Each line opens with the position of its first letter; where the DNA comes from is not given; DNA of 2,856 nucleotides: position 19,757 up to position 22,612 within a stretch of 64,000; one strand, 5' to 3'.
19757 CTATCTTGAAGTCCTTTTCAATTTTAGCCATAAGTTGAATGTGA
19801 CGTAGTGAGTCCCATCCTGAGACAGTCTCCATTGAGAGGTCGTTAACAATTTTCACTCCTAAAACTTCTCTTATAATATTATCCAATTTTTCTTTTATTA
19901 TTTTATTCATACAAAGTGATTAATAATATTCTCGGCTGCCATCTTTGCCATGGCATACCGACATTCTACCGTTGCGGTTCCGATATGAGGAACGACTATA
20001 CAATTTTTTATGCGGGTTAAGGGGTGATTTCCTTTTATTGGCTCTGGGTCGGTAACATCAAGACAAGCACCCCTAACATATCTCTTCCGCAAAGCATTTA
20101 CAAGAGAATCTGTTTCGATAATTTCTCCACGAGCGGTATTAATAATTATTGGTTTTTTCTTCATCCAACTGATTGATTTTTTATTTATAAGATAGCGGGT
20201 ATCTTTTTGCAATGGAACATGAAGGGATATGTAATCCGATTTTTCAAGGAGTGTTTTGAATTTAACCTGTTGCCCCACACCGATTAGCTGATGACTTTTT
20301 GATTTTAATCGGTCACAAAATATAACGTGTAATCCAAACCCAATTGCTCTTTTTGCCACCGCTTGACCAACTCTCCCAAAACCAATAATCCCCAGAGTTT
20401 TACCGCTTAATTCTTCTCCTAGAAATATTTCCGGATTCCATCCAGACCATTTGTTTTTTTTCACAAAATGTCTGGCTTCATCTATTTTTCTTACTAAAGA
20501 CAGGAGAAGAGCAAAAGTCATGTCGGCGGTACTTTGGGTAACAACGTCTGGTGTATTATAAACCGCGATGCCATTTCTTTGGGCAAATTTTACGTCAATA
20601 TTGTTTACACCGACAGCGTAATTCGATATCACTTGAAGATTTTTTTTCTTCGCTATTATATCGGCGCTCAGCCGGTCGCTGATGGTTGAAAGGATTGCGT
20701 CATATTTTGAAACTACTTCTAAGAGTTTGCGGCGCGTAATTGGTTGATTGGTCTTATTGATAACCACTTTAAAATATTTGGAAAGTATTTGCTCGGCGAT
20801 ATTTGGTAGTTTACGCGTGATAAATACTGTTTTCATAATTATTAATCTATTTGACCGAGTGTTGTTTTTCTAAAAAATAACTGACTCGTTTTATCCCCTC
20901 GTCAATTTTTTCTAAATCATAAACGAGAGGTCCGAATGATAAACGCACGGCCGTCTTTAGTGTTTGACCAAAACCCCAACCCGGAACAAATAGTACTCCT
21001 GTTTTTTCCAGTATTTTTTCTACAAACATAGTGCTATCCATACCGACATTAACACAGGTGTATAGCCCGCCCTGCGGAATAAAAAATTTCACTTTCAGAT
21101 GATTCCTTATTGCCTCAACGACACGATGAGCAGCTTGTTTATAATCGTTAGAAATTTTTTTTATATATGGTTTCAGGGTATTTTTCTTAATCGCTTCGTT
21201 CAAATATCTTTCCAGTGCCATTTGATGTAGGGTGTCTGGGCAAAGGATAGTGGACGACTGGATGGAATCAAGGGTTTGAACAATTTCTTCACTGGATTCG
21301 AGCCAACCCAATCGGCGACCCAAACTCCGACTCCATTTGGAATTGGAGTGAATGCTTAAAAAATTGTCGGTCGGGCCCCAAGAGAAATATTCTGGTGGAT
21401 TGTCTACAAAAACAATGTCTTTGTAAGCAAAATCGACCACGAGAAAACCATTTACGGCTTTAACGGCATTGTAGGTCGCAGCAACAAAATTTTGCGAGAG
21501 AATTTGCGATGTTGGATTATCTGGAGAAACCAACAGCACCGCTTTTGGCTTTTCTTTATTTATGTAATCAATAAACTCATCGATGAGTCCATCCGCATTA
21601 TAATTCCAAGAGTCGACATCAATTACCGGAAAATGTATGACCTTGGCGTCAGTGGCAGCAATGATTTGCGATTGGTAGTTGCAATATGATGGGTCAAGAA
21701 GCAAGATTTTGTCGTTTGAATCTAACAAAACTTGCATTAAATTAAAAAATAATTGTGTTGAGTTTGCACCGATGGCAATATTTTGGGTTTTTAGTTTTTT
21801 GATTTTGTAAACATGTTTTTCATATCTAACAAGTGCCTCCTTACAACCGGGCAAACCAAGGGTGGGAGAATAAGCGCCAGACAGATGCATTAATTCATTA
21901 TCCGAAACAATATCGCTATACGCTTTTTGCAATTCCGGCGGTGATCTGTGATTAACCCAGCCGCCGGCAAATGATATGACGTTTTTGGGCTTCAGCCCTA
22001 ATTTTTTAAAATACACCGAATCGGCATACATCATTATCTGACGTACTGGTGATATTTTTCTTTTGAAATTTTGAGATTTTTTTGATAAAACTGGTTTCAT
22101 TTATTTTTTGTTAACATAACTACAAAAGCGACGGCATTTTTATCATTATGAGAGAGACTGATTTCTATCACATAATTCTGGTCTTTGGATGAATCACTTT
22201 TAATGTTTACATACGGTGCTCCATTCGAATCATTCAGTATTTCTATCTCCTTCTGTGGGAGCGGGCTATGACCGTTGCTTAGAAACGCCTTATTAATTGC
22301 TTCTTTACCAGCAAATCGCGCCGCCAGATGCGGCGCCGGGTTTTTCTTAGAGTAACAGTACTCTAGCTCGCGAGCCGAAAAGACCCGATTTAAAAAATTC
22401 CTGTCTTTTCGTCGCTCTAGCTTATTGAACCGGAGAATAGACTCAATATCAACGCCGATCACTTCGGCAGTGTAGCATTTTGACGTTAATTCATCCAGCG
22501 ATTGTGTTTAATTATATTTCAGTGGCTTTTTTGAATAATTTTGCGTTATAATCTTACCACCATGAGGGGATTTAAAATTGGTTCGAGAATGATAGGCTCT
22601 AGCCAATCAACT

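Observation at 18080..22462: Self-contained carrier-protein acylation operon (AcpS, aminotransferase, D-2-hydroxyacid dehydrogenase, ACP, adenylating ligase) inside the glycan island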

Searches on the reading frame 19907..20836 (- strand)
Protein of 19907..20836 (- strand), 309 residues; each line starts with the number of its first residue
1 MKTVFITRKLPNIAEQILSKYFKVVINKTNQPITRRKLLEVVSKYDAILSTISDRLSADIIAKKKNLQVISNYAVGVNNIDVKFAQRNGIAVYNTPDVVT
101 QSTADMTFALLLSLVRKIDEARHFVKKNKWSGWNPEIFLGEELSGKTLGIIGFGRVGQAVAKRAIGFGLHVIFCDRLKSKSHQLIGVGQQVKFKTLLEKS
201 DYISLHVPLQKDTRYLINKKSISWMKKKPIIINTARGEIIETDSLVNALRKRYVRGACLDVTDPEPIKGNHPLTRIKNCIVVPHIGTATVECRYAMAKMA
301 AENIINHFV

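Call 3: search_protein_families(library=pfam, proteins=[window:19907-20836:-], max_evalue=0.01)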
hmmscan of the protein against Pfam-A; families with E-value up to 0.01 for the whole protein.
window:19907-20836:- (309 aa): 6 families
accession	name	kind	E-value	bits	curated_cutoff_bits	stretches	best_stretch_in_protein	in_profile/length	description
PF02826.25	2-Hacid_dh_C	-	9.7e-58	194.9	25.1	1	108-286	1-178/178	D-isomer specific 2-hydroxyacid dehydrogenase, NAD binding domain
PF00389.36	2-Hacid_dh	-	1.6e-27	96.2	24.6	1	4-307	1-123/134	D-isomer specific 2-hydroxyacid dehydrogenase, catalytic domain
PF03446.21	NAD_binding_2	-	1.6e-06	28.7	21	1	148-253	2-111/161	NAD binding domain of 6-phosphogluconate dehydrogenase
PF03807.23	F420_oxidored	-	0.00018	22.5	21.6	1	148-211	2-71/94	NADP oxidoreductase coenzyme F420-dependent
PF07991.19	KARI_N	-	0.00065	19.7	20.6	1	143-220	2-80/165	Acetohydroxy acid isomeroreductase, NADPH-binding domain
PF00670.27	AdoHcyase_NAD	-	0.0032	18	27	0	143-236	21-111/162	S-adenosyl-L-homocysteine hydrolase, NAD binding domain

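Call 4: search_protein_families(library=ncbifam, proteins=[window:19907-20836:-], max_evalue=0.01)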
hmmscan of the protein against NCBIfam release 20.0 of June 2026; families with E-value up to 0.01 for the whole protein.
window:19907-20836:- (309 aa): 26 families (the best 25 are shown)
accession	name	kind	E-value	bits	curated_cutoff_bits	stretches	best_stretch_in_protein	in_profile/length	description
NF009714.1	PRK13243.1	equivalog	6.4e-99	331.4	455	1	3-306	4-311/332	glyoxylate reductase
TIGR01327.1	PGDH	equivalog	5.7e-74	249.8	454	1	6-306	4-299/525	phosphoglycerate dehydrogenase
NF011938.0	PRK15409.1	equivalog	3.2e-61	207.1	492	1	4-306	5-307/324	glyoxylate/hydroxypyruvate reductase GhrB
NF008759.0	PRK11790.1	equivalog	6.3e-54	183.2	404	1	20-307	30-316/410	phosphoglycerate dehydrogenase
NF005069.0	PRK06487.1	equivalog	2.3e-53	181.3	448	1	55-308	58-311/320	2-hydroxyacid dehydrogenase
NF006263.0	PRK08410.1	equivalog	5.4e-53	180.4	389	1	54-306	51-305/311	D-2-hydroxyacid dehydrogenase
NF000492.1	vanH_gen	exception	1.6e-44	152.3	540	1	18-265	17-255/312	D-lactate dehydrogenase VanH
NF005750.0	PRK07574.1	equivalog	1.8e-41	142.5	329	1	55-306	103-354/386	NAD-dependent formate dehydrogenase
NF005387.0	PRK06932.1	equivalog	6.6e-38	130.4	492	1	51-304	50-306/314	2-hydroxyacid dehydrogenase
NF041369.1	Dhydh_Halo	equivalog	6.4e-37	127.4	400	1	72-304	61-291/305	D-2-hydroxyacid dehydrogenase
NF000371.1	vanH_Agroup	exception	3.4e-36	125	700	1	56-265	59-260/322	VanH-A/VanH-Pt family D-lactate dehydrogenase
NF000151.1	vanH-Ac1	exception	1.7e-34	119.7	750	1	63-286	99-326/351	D-lactate dehydrogenase VanH-Ac1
NF000112.1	vanH-Amyco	exception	6.9e-34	117.6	625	1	56-265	83-284/348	VanH-AOV family D-lactate dehydrogenase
NF000004.1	vanH-D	exception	1.5e-33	116.3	550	1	62-265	68-261/323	D-lactate dehydrogenase VanH-D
NF006374.0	PRK08605.1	subfamily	1.1e-32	113.4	356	1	22-263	24-264/332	D-lactate dehydrogenase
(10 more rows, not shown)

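Call 18: search_solved_structures(query=window:19907-20836:-, max_evalue=1e-30)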
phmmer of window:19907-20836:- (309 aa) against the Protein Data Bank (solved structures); distinct sequences matched with E-value up to 1e-30: 81 (the best 60 are shown).
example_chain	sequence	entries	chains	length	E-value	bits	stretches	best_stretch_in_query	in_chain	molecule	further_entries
5aov_A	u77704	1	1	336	1.2e-75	258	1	3-305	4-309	GLYOXYLATE REDUCTASE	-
2dbq_A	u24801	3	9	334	7.3e-72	245.6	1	3-305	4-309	Glyoxylate reductase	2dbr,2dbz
6bii_A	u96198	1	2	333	8.3e-70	238.9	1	3-305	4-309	Glyoxylate reductase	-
2cuk_A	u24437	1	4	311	8.3e-69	235.6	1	4-305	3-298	glycerate dehydrogenase/glyoxylate reductase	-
1wwk_A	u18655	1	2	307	3.1e-56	194.3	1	35-305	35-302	phosphoglycerate dehydrogenase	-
9m0t_A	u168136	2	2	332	1.2e-53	185.8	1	4-305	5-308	Probable 2-ketogluconate reductase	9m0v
2h1s_A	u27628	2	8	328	1.6e-52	182.1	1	3-305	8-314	Glyoxylate reductase/hydroxypyruvate reductase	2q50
2gcg_A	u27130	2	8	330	1.7e-52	182.1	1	3-305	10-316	Glyoxylate reductase/hydroxypyruvate reductase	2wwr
1gdh_A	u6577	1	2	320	1.8e-48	168.9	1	2-302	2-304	D-GLYCERATE DEHYDROGENASE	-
7ewh_A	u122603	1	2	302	7.8e-43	150.4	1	4-295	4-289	D-3-phosphoglycerate dehydrogenase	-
7dkm_A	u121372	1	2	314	8.6e-43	150.2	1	4-296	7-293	D-3-phosphoglycerate dehydrogenase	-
6plf_A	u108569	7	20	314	8.6e-43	150.2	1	4-296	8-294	D-3-phosphoglycerate dehydrogenase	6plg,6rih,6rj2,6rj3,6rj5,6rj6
6cwa_A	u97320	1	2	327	9.9e-43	150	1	4-296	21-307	D-3-phosphoglycerate dehydrogenase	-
7cvp_A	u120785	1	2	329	1e-42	150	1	4-296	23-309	D-3-phosphoglycerate dehydrogenase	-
2g76_A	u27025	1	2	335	1.1e-42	149.9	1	4-296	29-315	D-3-phosphoglycerate dehydrogenase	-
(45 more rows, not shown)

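Call 31: search_solved_structures(query=window:19907-20836:-, max_evalue=1e-50, show_alignments=5)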
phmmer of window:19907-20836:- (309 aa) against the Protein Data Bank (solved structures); distinct sequences matched with E-value up to 1e-50: 8.
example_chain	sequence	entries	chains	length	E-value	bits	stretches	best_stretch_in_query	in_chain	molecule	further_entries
5aov_A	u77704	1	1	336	1.2e-75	258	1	3-305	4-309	GLYOXYLATE REDUCTASE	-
2dbq_A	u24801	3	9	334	7.3e-72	245.6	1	3-305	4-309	Glyoxylate reductase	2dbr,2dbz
6bii_A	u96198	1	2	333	8.3e-70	238.9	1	3-305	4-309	Glyoxylate reductase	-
2cuk_A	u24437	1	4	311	8.3e-69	235.6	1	4-305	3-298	glycerate dehydrogenase/glyoxylate reductase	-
1wwk_A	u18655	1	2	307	3.1e-56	194.3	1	35-305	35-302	phosphoglycerate dehydrogenase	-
9m0t_A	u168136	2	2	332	1.2e-53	185.8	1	4-305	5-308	Probable 2-ketogluconate reductase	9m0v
2h1s_A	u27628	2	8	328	1.6e-52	182.1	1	3-305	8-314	Glyoxylate reductase/hydroxypyruvate reductase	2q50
2gcg_A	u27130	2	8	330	1.7e-52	182.1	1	3-305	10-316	Glyoxylate reductase/hydroxypyruvate reductase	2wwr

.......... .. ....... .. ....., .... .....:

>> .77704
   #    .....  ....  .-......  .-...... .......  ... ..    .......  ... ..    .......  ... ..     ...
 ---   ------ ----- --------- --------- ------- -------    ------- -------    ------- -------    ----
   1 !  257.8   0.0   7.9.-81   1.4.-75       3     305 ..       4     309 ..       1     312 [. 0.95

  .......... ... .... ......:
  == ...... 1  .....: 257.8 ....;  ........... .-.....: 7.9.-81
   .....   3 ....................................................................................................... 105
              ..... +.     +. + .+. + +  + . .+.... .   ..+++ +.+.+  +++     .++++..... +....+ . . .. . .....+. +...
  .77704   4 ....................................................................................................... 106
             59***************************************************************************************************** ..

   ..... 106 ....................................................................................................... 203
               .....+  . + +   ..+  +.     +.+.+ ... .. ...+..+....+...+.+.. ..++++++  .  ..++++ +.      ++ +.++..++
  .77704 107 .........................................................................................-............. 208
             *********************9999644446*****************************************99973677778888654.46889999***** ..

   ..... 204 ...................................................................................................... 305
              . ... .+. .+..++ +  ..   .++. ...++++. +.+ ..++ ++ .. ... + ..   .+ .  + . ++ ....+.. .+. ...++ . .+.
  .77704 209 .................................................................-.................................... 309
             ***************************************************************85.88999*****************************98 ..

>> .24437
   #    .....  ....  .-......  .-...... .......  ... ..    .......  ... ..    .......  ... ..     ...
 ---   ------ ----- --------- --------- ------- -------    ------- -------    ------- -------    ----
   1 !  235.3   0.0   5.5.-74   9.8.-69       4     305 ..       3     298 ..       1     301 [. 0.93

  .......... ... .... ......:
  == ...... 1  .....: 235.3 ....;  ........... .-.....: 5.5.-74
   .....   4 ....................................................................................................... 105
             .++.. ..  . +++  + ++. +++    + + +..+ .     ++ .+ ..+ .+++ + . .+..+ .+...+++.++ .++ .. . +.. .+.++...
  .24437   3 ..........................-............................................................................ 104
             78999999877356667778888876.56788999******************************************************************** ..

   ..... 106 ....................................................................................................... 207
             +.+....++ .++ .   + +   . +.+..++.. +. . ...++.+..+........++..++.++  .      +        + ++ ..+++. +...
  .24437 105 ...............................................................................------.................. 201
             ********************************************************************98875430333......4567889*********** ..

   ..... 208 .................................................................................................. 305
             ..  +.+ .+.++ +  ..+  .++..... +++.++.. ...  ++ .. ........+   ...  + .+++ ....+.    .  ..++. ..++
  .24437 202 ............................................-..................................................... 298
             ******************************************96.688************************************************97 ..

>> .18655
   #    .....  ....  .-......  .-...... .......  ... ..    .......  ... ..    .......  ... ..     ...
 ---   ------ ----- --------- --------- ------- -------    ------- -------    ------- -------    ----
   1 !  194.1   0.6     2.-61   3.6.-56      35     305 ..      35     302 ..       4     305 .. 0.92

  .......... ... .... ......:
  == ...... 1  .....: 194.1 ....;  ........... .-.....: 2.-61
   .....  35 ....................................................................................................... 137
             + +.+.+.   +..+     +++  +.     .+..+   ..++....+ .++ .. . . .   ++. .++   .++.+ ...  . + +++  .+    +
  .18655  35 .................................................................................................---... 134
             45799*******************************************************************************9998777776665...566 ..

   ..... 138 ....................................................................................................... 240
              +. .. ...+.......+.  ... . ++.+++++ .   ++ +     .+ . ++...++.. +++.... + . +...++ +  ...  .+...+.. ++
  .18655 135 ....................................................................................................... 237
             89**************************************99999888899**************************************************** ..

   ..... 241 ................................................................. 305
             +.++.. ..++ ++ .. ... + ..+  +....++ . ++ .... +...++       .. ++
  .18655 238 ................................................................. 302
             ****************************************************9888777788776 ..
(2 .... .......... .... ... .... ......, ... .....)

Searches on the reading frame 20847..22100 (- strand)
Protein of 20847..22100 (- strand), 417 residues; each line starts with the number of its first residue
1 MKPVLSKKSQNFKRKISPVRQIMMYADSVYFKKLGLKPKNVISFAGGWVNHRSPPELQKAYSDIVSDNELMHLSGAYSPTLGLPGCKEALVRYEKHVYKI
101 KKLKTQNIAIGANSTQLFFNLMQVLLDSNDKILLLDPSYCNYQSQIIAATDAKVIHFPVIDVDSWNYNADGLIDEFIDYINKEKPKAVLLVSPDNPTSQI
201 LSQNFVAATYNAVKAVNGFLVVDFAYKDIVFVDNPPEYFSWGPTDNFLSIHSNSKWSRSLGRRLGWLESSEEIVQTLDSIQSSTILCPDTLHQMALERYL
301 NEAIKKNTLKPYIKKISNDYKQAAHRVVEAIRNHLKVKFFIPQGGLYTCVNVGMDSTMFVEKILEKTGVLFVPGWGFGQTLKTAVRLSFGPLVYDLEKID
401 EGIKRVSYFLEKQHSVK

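Call 3: search_protein_families(library=pfam, proteins=[window:20847-22100:-], max_evalue=0.01)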
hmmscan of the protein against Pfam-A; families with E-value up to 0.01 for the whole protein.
window:20847-22100:- (417 aa): 1 family
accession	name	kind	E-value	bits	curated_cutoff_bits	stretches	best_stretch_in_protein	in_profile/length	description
PF00155.27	Aminotran_1_2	-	3.1e-32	112.6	19.7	1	53-391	18-347/361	Aminotransferase class I and II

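Call 4: search_protein_families(library=ncbifam, proteins=[window:20847-22100:-], max_evalue=0.01)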
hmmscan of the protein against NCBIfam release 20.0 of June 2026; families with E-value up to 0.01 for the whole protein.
window:20847-22100:- (417 aa): 64 families (the best 25 are shown)
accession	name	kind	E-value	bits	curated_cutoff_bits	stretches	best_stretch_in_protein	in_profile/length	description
NF041364.1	GntC_guanitoxin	equivalog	5.5e-42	143.9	415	1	47-407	6-354/356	guanitoxin biosynthesis PLP-dependent (S)-gamma-hydroxy-L-arginine cyclodehydratase GntC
NF005601.0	PRK07337.1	equivalog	1.3e-33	116.6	496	1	37-410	33-392/394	pyridoxal phosphate-dependent aminotransferase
NF041091.1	asp_aminotase_Arch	equivalog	1.6e-33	116.1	550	1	32-410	20-375/376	aspartate aminotransferase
NF006514.0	PRK08960.1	equivalog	1.8e-32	112.7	554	1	72-411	60-386/388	pyridoxal phosphate-dependent aminotransferase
NF005744.0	PRK07568.1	subfamily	2.5e-29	102.3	389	1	5-380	3-360/398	pyridoxal phosphate-dependent aminotransferase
NF005977.0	PRK08068.1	subfamily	5e-29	101.7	494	1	40-407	33-384/391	transaminase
NF004975.0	PRK06348.1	equivalog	1.2e-28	100.2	549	1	76-406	61-379/384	pyridoxal phosphate-dependent aminotransferase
NF006229.0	PRK08361.1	equivalog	1.3e-28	100.1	624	1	37-411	31-389/391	aspartate aminotransferase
NF004770.0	PRK06108.1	subfamily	4e-28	98.3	422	1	35-413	32-395/396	pyridoxal phosphate-dependent aminotransferase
NF004621.0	PRK05957.1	equivalog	4.2e-28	98.2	498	1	41-410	29-383/389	pyridoxal phosphate-dependent aminotransferase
NF005732.0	PRK07550.1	equivalog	3.7e-27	95.4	366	1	50-407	43-385/389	aminotransferase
NF006756.0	PRK09276.1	subfamily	1.5e-26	93.3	507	1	39-407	31-383/387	LL-diaminopimelate aminotransferase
NF005816.0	PRK07682.1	equivalog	2.6e-26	92.2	620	1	75-415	60-388/390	aminotransferase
TIGR01265.1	tyr_nico_aTase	subfamily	4.6e-26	91.7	292.45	1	39-412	31-401/403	tyrosine/nicotianamine family aminotransferase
TIGR03540.1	DapC_direct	equivalog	1.5e-25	89.9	593.25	1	40-407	30-381/383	LL-diaminopimelate aminotransferase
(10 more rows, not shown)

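Call 17: search_solved_structures(query=window:20847-22100:-, max_evalue=1e-10)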
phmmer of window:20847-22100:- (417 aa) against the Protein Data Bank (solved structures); distinct sequences matched with E-value up to 1e-10: 28.
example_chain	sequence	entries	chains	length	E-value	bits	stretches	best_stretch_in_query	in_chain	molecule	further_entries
1o4s_A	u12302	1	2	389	2.2e-26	96.1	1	77-411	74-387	Aspartate aminotransferase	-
1dju_A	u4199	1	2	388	5.1e-21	78.5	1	38-411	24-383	AROMATIC AMINOTRANSFERASE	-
1gd9_A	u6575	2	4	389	9.9e-21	77.5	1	38-411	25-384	ASPARTATE AMINOTRANSFERASE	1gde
2z61_A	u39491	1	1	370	2.9e-19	72.7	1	76-412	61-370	Probable aspartate aminotransferase 2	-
1b5o_A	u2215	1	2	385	3.6e-19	72.4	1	74-405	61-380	PROTEIN (ASPARTATE AMINOTRANSFERASE)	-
1bkg_A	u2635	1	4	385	7.1e-19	71.4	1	74-405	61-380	ASPARTATE AMINOTRANSFERASE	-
1bjw_A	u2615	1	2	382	7.8e-19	71.3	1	74-403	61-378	ASPARTATE AMINOTRANSFERASE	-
1b5p_A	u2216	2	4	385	1.7e-18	70.2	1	74-405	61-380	PROTEIN (ASPARTATE AMINOTRANSFERASE) | ASPARTATE AMINOTRANSFERASE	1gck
1gc3_A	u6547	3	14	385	1.7e-18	70.1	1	74-405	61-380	ASPARTATE AMINOTRANSFERASE | PROTEIN (ASPARTATE AMINOTRANSFERASE)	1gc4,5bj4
5bj3_A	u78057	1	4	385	1.8e-18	70.1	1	74-405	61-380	PROTEIN (ASPARTATE AMINOTRANSFERASE)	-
1x0m_A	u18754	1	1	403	2.1e-17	66.6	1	36-411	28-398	Aminotransferase II Homologue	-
3aov_A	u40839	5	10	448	2.7e-17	66.2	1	36-411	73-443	Putative uncharacterized protein PH0207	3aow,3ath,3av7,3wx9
5yhv_A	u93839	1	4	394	4.1e-17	65.6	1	71-410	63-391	Aminotransferase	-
1wst_A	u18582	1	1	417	2.4e-16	63.1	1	8-412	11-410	multiple substrate aminotransferase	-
6l1l_A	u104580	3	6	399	3.7e-16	62.5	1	39-400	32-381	Aminotransferase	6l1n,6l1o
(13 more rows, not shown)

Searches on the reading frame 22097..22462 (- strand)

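Call 3: search_protein_families(library=pfam, proteins=[window:22097-22462:-], max_evalue=0.01)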
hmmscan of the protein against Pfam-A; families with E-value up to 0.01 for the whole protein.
window:22097-22462:- (121 aa): 1 family
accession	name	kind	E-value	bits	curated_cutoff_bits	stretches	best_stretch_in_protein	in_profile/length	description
PF01648.25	ACPS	-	2.8e-16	59.9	25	1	2-95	2-96/111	4'-phosphopantetheinyl transferase superfamily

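Call 4: search_protein_families(library=ncbifam, proteins=[window:22097-22462:-], max_evalue=0.01)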
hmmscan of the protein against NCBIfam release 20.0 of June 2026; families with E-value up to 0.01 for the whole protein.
window:22097-22462:- (121 aa): 13 families
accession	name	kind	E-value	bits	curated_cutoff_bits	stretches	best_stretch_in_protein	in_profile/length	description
NF011250.0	PRK14656.1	equivalog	2e-22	79.6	175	1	2-116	5-123/126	holo-[acyl-carrier-protein] synthase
NF011257.0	PRK14663.1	equivalog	5.6e-22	78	186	1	2-118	3-119/123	holo-[acyl-carrier-protein] synthase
TIGR00516.1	acpS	equivalog_domain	6.1e-21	75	59.8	1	1-118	4-122/125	holo-ACP synthase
TIGR00556.1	pantethn_trn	domain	6.4e-21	74.8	45.35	1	1-116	4-125/128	phosphopantetheine--protein transferase domain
NF011253.0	PRK14659.1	equivalog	1.2e-20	74.4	156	1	2-118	5-121/123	holo-[acyl-carrier-protein] synthase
NF011256.0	PRK14662.1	equivalog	1.2e-18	67.7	150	1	2-118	5-119/123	4'-phosphopantetheinyl transferase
NF000832.0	PRK00070.3-2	equivalog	4.7e-16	59.2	107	1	2-116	5-114/116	holo-ACP synthase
NF000831.0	PRK00070.3-1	equivalog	6.1e-16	58.5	124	1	2-116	6-127/130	holo-ACP synthase AcpS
NF011254.0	PRK14660.1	equivalog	3e-15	56.3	195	1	3-116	6-123/125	holo-[acyl-carrier-protein] synthase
NF011251.0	PRK14657.1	equivalog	2.9e-13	49.9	165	1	2-116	5-121/123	holo-[acyl-carrier-protein] synthase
NF011255.0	PRK14661.1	equivalog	2.1e-08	34.2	209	1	15-117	12-108/169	holo-[acyl-carrier-protein] synthase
NF000835.0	PRK00070.4-1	equivalog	2.8e-06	27.6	128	1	2-115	5-110/115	holo-ACP synthase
NF011252.0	PRK14658.1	equivalog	0.004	17.2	149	1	9-117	9-110/115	holo-ACP synthase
